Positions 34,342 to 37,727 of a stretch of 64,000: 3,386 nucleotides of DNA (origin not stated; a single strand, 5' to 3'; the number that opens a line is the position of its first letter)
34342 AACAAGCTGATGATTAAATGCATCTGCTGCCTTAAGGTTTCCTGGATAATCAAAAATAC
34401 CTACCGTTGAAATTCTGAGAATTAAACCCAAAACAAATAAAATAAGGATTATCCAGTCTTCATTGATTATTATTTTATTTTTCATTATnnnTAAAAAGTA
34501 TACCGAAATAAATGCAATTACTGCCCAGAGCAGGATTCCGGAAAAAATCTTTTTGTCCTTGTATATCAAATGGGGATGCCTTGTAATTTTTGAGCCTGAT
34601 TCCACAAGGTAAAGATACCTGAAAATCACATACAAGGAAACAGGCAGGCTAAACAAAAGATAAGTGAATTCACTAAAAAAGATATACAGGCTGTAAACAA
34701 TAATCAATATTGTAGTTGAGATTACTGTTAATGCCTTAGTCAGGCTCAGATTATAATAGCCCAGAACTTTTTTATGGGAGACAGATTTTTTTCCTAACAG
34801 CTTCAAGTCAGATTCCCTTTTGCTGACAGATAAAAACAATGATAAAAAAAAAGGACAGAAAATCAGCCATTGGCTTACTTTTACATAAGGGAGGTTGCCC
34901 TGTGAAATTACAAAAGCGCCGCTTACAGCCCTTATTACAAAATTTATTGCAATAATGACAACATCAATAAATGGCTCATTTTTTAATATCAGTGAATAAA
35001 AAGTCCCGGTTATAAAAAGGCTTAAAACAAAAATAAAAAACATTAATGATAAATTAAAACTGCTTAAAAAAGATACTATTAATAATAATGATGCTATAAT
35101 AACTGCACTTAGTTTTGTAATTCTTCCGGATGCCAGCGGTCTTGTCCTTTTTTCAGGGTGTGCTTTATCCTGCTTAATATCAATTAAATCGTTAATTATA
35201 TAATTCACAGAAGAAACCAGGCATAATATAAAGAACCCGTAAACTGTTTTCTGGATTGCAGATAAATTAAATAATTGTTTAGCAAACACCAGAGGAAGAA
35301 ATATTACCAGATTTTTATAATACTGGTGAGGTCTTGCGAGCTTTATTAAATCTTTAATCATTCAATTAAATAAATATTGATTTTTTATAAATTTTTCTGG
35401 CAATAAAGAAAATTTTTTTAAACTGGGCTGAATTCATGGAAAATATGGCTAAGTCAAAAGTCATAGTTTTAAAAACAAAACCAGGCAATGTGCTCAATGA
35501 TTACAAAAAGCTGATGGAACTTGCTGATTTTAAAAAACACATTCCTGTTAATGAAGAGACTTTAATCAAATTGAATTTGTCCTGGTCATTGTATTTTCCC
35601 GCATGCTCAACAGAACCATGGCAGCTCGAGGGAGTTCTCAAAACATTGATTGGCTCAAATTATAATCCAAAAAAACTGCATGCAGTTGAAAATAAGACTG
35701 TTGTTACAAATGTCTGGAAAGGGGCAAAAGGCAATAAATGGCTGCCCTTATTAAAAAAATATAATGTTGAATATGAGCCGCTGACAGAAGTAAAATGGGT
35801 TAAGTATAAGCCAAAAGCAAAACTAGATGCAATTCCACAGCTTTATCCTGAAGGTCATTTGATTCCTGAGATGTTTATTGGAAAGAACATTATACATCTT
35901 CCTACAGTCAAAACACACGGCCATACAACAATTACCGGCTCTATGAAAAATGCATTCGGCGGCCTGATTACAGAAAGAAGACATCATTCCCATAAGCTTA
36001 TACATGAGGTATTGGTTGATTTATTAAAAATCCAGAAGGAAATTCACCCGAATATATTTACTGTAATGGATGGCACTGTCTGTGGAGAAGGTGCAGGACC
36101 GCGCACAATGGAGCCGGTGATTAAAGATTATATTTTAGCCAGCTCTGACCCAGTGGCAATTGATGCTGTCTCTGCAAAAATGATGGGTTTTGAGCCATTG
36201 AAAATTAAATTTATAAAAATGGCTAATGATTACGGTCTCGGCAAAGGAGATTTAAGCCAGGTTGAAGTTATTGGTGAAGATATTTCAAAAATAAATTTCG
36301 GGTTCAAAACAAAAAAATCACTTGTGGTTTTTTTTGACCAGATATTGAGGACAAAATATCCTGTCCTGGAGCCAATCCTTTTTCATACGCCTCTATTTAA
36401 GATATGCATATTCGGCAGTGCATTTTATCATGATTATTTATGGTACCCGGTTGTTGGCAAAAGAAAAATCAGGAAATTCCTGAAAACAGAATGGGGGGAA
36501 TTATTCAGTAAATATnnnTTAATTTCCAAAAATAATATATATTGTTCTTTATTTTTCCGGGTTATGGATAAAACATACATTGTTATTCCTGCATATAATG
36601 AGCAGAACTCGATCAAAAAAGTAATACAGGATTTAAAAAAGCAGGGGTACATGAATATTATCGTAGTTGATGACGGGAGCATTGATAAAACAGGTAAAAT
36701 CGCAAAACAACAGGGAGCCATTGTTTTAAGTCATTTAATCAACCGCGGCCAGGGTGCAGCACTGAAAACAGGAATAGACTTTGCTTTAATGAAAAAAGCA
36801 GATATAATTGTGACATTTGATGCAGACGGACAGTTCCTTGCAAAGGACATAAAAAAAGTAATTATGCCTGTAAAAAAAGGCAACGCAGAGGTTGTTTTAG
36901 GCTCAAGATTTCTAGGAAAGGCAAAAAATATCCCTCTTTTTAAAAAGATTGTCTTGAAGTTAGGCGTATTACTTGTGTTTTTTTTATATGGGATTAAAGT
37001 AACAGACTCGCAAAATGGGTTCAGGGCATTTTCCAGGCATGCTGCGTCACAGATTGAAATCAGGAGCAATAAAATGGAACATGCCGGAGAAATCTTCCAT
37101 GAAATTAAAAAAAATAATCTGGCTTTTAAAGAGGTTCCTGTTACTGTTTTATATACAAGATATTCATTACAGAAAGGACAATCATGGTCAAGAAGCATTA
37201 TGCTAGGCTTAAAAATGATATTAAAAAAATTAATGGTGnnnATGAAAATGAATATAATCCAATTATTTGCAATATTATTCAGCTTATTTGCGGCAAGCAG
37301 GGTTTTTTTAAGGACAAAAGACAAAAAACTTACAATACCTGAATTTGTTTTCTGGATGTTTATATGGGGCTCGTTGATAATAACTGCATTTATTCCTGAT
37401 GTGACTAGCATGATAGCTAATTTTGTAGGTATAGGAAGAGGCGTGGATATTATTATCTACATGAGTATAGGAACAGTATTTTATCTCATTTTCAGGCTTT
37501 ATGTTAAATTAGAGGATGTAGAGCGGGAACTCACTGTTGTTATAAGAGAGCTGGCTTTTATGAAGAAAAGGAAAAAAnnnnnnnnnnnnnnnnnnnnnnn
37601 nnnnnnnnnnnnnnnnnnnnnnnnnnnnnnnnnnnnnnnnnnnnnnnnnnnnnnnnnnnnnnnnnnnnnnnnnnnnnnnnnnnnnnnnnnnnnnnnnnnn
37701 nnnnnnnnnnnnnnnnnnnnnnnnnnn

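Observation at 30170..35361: DPPR-synthase-like UbiA prenyltransferase, GtrA-like protein, GT2 and polytopic membrane proteins: a decaprenyl-phospho-arabinose-like lipid-linked donor system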

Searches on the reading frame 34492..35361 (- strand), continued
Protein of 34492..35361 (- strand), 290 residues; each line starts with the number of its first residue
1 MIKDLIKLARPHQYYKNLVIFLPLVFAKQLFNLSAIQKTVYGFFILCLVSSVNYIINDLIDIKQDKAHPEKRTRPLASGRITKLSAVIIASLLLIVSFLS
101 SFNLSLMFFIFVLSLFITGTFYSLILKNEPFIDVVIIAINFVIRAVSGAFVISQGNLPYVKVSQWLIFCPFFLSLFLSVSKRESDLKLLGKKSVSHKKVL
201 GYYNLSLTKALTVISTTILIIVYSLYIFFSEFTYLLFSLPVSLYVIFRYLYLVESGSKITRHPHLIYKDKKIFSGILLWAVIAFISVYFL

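Call 88: search_protein_families(library=pfam, proteins=[L056:12693-13709:+, L028:11215-12288:-, L059:12409-13158:-, L090:11186-11707:+, L090:11781-13454:+, L090:13475-15733:+, L090:7455-9278:-, L023:12891-14702:-, L023:3306-4805:-, L023:14617-15690:-], max_evalue=0.001)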
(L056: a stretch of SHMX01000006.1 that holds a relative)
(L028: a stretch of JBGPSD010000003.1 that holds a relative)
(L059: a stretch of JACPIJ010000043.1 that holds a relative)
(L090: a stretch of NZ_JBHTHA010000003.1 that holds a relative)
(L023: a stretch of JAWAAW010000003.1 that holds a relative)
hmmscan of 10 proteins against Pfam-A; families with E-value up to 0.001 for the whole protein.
L056:12693-13709:+ (339 aa): 1 family
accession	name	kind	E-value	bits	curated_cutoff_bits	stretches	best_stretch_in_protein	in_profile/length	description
PF00579.31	tRNA-synt_1b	-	4.3e-48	164.6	21.1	1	31-316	5-291/292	tRNA synthetases class I (W and Y)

L028:11215-12288:- (358 aa): 1 family
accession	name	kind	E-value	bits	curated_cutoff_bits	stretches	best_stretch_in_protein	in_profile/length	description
PF05833.16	NFACT_N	-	8.5e-40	137.3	31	1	8-340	2-362/456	NFACT N-terminal and middle domains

L059:12409-13158:- (250 aa): 0 families

L090:11186-11707:+ (174 aa): 2 families
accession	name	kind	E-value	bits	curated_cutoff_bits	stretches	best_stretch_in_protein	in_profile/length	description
PF02681.20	DUF212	-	3.1e-32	111.8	26.5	1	43-164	9-125/126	Divergent PAP2 family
PF01569.27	PAP2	-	0.00025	21.2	27.2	0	48-109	14-85/130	PAP2 superfamily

L090:11781-13454:+ (558 aa): 0 families

L090:13475-15733:+ (753 aa): 0 families

L090:7455-9278:- (608 aa): 4 families
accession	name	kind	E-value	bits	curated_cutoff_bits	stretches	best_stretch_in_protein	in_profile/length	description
PF01380.27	SIS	-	3.5e-56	189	25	2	293-414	6-128/131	SIS domain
PF13522.11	GATase_6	-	1.3e-19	70.9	27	1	67-183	12-121/130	Glutamine amidotransferase domain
PF13537.11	GATase_7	-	5.4e-17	62.4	25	1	80-197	8-122/123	Glutamine amidotransferase domain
PF13580.11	SIS_2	-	4.1e-05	24.1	27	1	304-373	67-137/138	SIS domain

L023:12891-14702:- (604 aa): 2 families
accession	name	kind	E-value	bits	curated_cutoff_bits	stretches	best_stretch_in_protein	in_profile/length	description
PF02355.23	SecD_SecF_C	-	1.7e-21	76.9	20.5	1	430-588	12-173/189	Protein export membrane protein SecD/SecF, C-terminal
PF00873.25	ACR_tran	-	4.7e-05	21.7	28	1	409-588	297-476/1021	AcrB/AcrD/AcrF family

L023:3306-4805:- (500 aa): 2 families
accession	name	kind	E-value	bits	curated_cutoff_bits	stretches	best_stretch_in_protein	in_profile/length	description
PF01943.22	Polysacc_synt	-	1.9e-23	83.7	28.2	1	13-292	4-274/274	Polysaccharide biosynthesis protein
PF13440.11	Polysacc_synt_3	-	3.8e-19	69.5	23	1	34-342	1-292/293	Polysaccharide biosynthesis protein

L023:14617-15690:- (358 aa): 1 family
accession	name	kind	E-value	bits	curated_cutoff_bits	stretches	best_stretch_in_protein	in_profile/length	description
PF02355.23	SecD_SecF_C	-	3.3e-26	92.3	20.5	1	182-348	16-188/189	Protein export membrane protein SecD/SecF, C-terminal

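Call 91: find_encoding_contigs(protein=P0001, flank=1000, max_places=1)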
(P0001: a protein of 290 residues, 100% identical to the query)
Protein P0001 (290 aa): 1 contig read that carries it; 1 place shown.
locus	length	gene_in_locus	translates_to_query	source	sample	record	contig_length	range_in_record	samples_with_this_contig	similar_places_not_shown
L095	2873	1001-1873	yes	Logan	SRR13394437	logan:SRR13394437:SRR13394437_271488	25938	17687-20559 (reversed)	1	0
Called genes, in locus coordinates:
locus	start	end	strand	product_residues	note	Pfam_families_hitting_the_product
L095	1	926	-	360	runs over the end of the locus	PF04015:DUF362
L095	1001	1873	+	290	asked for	PF01040:UbiA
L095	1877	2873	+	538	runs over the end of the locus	-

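Call 92: search_protein_families(library=ncbifam, proteins=[L056:10939-11619:+, L087:5182-6213:+, L015:11339-11701:+, L028:8535-9803:-, L078:5536-6390:+, L090:11781-13454:+, L090:13475-15733:+, L025:5896-7347:+], max_evalue=0.0001)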
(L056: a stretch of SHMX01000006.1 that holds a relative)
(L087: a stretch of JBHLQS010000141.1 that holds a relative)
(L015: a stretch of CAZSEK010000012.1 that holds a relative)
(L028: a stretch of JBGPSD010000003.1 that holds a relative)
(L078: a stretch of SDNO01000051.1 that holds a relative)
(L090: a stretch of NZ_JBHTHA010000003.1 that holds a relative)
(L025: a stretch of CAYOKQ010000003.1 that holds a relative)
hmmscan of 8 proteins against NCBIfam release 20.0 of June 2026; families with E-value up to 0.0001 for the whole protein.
L056:10939-11619:+ (227 aa): 1 family
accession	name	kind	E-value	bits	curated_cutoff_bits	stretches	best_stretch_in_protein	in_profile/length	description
NF038032.1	CehA_McbA_metalo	domain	1e-14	54.7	80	1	12-207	5-219/315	CehA/McbA family metallohydrolase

L087:5182-6213:+ (344 aa): 2 families
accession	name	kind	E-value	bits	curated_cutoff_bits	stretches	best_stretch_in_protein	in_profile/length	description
TIGR00374.1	TIGR00374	subfamily_domain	1.2e-21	77.5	43.2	1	30-340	6-317/323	flippase-like domain-containing protein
NF053789.1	GlcN_PG_flip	equivalog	1.3e-06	28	320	1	20-330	3-311/327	glucosaminyl phosphatidylglycerol flippase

L015:11339-11701:+ (121 aa): 3 families
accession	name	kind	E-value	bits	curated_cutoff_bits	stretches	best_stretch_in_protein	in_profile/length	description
NF002816.2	PRK02971.1-2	equivalog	6.9e-10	39.4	99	1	20-120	13-117/120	4-amino-4-deoxy-L-arabinose-phosphoundecaprenol flippase subunit ArnF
NF011625.2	PRK15051.1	equivalog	6.8e-06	26.3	92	1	52-119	40-107/111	4-amino-4-deoxy-L-arabinose-phosphoundecaprenol flippase subunit ArnE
TIGR03340.1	phn_DUF6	hypoth_equivalog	8.7e-05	22.3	288.15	1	60-120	70-134/281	phosphonate utilization associated putative membrane protein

L028:8535-9803:- (423 aa): 16 families
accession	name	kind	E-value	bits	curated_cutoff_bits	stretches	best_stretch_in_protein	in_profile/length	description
NF005560.0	PRK07233.1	equivalog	6.7e-74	249.3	252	1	1-421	1-431/435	hypothetical protein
TIGR03467.1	HpnE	equivalog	3.5e-22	79.3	283.05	1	4-420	2-430/430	hydroxysqualene dehydroxylase HpnE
NF005546.0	PRK07208.1-2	equivalog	5e-14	51.8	418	2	2-67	6-71/527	hypothetical protein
NF005548.0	PRK07208.1-4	equivalog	1.9e-13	49.8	389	1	3-181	6-177/488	hypothetical protein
NF005545.0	PRK07208.1-1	equivalog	2e-12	46.3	451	2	176-389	203-429/504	hypothetical protein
TIGR00562.1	proto_IX_ox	equivalog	3.2e-08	32.6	97.85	0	203-290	237-325/470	protoporphyrinogen oxidase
NF058655.1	CrtID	equivalog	6.6e-08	31.8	640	0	4-47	2-44/478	bifunctional phytoene desaturase/3,4-desaturase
NF005547.0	PRK07208.1-3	equivalog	9.9e-08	31.1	380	1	3-295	7-306/465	hypothetical protein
NF005549.0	PRK07208.1-5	equivalog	2e-07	29.9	587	1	4-67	8-74/534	hypothetical protein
TIGR02732.1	zeta_caro_desat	equivalog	9.9e-07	28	622.15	0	4-58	3-57/474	9,9'-di-cis-zeta-carotene desaturase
TIGR02731.1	phytoene_desat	equivalog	2e-06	26.8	569.4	0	2-106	1-99/453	15-cis-phytoene desaturase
NF008841.0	PRK11883.1-1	equivalog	2.7e-06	26.6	517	1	1-71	4-76/453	protoporphyrinogen oxidase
TIGR00031.1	UDP-GALP_mutase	equivalog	3.8e-06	26.1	303.75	1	3-198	4-193/378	UDP-galactopyranose mutase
TIGR02734.1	crtI_fam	subfamily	1.5e-05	23.9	238.1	0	3-47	1-44/504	phytoene desaturase family protein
NF053556.1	prodigi_MAP_PigB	equivalog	6e-05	21.6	850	0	4-52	158-203/659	prodigiosin MAP biosynthesis oxidoreductase PigB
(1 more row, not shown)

L078:5536-6390:+ (285 aa): 2 families
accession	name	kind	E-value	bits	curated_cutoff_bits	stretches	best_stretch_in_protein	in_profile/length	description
NF001204.0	PRK00166.1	equivalog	3e-07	30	176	1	50-167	4-125/276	symmetrical bis(5'-nucleosyl)-tetraphosphatase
NF010148.0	PRK13625.1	equivalog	1.9e-05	24.3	340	0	72-117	36-79/245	bis(5'-nucleosyl)-tetraphosphatase PrpE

L090:11781-13454:+ (558 aa): 0 families

L090:13475-15733:+ (753 aa): 0 families

L025:5896-7347:+ (484 aa): 1 family
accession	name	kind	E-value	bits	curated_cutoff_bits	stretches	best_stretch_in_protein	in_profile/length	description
NF047440.1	LA3751_2_3_fam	subfamily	2.3e-13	49.8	200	1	99-344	104-363/460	LA_3751/LA_3752 family putative glycosyltransferase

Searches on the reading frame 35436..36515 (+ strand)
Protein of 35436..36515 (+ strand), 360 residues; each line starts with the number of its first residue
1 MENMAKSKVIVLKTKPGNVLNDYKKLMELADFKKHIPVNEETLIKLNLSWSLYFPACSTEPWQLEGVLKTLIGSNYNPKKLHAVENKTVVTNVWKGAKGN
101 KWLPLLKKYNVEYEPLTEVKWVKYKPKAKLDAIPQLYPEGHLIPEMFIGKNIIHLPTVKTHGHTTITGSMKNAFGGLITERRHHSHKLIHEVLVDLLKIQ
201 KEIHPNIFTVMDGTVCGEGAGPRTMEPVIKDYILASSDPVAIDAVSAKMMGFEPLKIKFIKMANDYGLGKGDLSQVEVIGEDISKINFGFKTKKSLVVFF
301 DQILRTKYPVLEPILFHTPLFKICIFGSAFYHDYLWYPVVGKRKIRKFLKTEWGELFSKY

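Call 3: search_protein_families(library=pfam, proteins=[window:35436-36515:+], max_evalue=0.01)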
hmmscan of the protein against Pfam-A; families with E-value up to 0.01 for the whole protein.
window:35436-36515:+ (360 aa): 1 family
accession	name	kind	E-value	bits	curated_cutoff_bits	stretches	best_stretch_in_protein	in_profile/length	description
PF04015.17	DUF362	-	4.4e-26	92.6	24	1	43-247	2-199/200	Domain of unknown function (DUF362)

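Call 4: search_protein_families(library=ncbifam, proteins=[window:35436-36515:+], max_evalue=0.01)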
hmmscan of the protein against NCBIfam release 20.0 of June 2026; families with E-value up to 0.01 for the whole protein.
window:35436-36515:+ (360 aa): 1 family
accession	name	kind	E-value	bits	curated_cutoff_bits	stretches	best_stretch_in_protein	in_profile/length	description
NF052623.1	Npun_F2552_fam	equivalog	9.2e-11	41.7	500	1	97-283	92-271/314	Npun_F2552 family protein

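Call 54: search_solved_structures(query=window:35436-36515:+, max_evalue=1, show_alignments=1)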
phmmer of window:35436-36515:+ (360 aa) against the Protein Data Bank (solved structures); distinct sequences matched with E-value up to 1: 0.

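Call 78: search_solved_structures(query=A5, max_evalue=10, show_alignments=2)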
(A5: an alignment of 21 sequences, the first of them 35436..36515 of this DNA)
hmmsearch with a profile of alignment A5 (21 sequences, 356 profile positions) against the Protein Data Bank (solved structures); distinct sequences matched with E-value up to 10: 2.
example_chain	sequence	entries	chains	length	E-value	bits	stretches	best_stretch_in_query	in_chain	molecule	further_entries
8gqm_A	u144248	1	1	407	2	10.5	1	226-274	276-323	Thiolase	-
8gqf_A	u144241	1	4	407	2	10.5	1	226-274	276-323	Thiolase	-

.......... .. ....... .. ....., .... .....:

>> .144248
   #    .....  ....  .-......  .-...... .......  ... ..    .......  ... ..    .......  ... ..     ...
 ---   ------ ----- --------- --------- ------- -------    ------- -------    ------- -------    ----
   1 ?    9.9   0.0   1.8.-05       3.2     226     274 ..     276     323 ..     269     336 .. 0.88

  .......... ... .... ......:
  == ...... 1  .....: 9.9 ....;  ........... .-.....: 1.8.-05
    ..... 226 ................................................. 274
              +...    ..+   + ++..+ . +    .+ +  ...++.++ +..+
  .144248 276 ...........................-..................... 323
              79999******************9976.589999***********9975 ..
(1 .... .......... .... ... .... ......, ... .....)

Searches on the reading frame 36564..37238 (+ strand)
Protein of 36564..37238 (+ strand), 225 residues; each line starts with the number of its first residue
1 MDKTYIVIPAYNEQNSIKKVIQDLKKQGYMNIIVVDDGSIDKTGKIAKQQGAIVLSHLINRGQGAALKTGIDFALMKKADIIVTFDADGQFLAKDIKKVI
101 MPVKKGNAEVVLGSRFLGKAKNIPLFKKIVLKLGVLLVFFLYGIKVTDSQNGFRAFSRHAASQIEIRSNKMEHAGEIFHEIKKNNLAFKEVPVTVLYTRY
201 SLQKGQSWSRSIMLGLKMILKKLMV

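Call 3: search_protein_families(library=pfam, proteins=[window:36564-37238:+], max_evalue=0.01)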
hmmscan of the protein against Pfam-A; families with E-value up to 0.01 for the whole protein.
window:36564-37238:+ (225 aa): 2 families
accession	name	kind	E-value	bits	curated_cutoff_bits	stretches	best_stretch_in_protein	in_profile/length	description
PF00535.33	Glycos_transf_2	-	1.3e-25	90.8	23.3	1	6-162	2-165/168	Glycosyl transferase family 2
PF13704.12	Glyco_tranf_2_4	-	3.1e-05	24.8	27.5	1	12-89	2-82/98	Glycosyl transferase family 2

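Call 4: search_protein_families(library=ncbifam, proteins=[window:36564-37238:+], max_evalue=0.01)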
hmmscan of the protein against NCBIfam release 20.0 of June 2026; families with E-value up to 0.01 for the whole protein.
window:36564-37238:+ (225 aa): 26 families (the best 25 are shown)
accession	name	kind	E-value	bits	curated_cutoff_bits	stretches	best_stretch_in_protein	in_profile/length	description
NF058614.1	PPMAGASynPpgS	equivalog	6e-56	189.4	370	1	4-212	2-213/226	polyprenyl-phospho-N-acetylgalactosaminyl synthase PpgS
TIGR04182.1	glyco_TIGR04182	equivalog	3.9e-33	115.1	325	1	6-195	4-190/293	S-layer glycoprotein N-glycosyltransferase AglJ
NF041391.1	DPhHxTase_Halo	equivalog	1.1e-18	67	375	1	10-172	3-161/213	dolichyl-phosphate hexose transferase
NF007986.1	PRK10714.1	equivalog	7.8e-13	48.1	529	1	2-198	6-201/316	undecaprenyl-phosphate 4-deoxy-4-formamido-L-arabinose transferase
TIGR03937.1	PgaC_IcaA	equivalog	4.9e-12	45.5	422.3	1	4-95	47-141/407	poly-beta-1,6-N-acetyl-D-glucosamine synthase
TIGR04283.1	glyco_like_mftF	equivalog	1.7e-11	44.2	182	1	6-104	3-97/221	TIGR04283 family arsenosugar biosynthesis glycosyltransferase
NF041875.1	EPS_EpsD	equivalog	4.2e-11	42.8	370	1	6-128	3-130/325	exopolysaccharide biosynthesis glycosyltransferase EpsD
NF047588.1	GlcsyltransPgfSStrep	equivalog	6e-10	38.8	500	1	4-165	3-168/308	glycosyltransferase PgfS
NF010496.0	PRK13915.1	equivalog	1.6e-09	37.3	262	1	6-89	35-127/307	glucosyl-3-phosphoglycerate synthase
TIGR03469.1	HpnB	hypoth_equivalog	7.8e-09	35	379.25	1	5-175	47-227/386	hopene-associated glycosyltransferase HpnB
NF047683.1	TeichurnBiosyTuaG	equivalog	1e-07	31.9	400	1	6-107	10-115/252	teichuronic acid biosynthesis protein TuaG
TIGR01556.1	rhamnosyltran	subfamily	1e-07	31.4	200.55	1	14-137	7-131/281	rhamnosyltransferase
NF041865.1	EpsU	equivalog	1.9e-07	30.4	700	1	4-94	41-138/394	exopolysaccharide biosynthesis GT2 family glycosyltransferase EpsU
NF007482.0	PRK10073.1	equivalog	4.4e-07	29.2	423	1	4-91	8-98/334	glycosyltransferase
TIGR03965.1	mycofact_glyco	equivalog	1.5e-06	27.4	280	1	4-74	76-153/467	mycofactocin biosynthesis glycosyltransferase MftF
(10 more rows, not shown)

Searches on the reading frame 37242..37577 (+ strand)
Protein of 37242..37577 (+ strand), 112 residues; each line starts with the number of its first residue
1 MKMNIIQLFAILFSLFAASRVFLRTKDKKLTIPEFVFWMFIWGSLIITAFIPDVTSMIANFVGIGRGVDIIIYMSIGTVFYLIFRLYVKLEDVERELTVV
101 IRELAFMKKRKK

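Call 3: search_protein_families(library=pfam, proteins=[window:37242-37577:+], max_evalue=0.01)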
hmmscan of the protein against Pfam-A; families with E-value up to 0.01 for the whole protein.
window:37242-37577:+ (112 aa): 1 family
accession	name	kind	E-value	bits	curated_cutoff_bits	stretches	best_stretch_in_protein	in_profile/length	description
PF10066.14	DUF2304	-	5.5e-24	84.9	25.5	1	5-109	1-105/106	Uncharacterized conserved protein (DUF2304)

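Call 4: search_protein_families(library=ncbifam, proteins=[window:37242-37577:+], max_evalue=0.01)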
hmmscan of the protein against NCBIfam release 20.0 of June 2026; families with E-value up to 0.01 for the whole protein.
window:37242-37577:+ (112 aa): 0 families
